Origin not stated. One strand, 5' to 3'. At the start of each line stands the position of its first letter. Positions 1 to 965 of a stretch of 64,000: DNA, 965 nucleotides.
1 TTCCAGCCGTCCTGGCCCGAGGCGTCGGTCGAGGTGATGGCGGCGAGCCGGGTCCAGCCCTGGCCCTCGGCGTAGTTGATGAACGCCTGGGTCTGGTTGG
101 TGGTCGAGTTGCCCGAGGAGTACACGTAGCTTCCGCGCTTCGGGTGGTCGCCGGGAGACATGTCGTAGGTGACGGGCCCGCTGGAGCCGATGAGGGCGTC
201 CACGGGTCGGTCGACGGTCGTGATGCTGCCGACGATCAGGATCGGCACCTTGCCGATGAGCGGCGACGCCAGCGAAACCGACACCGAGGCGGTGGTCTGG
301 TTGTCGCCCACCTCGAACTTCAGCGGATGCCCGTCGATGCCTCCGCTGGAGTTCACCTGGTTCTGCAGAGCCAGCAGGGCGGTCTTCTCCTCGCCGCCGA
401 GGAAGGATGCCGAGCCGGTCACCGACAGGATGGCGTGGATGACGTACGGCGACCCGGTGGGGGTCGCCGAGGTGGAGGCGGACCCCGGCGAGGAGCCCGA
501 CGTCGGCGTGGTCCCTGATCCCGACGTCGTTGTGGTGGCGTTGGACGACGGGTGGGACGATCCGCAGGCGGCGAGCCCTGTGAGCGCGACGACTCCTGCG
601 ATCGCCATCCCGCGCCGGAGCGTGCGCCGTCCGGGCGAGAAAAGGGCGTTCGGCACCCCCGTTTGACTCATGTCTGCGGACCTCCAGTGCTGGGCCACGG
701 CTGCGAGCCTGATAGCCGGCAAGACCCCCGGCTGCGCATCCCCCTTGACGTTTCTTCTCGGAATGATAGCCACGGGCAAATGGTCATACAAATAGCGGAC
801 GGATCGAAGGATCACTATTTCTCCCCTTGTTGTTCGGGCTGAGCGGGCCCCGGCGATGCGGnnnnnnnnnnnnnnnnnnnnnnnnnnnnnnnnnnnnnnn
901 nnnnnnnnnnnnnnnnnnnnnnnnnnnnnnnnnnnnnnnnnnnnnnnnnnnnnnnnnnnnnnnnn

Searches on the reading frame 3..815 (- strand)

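Call 48: search_protein_families(library=pfam, proteins=[window:3-815:-], max_evalue=0.0001)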
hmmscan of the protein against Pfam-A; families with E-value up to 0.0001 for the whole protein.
window:3-815:- (271 aa): 1 family
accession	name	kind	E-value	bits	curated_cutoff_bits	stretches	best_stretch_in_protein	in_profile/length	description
PF13458.12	Peripla_BP_6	-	3.5e-13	50.4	31.7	1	128-270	6-151/343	Periplasmic binding protein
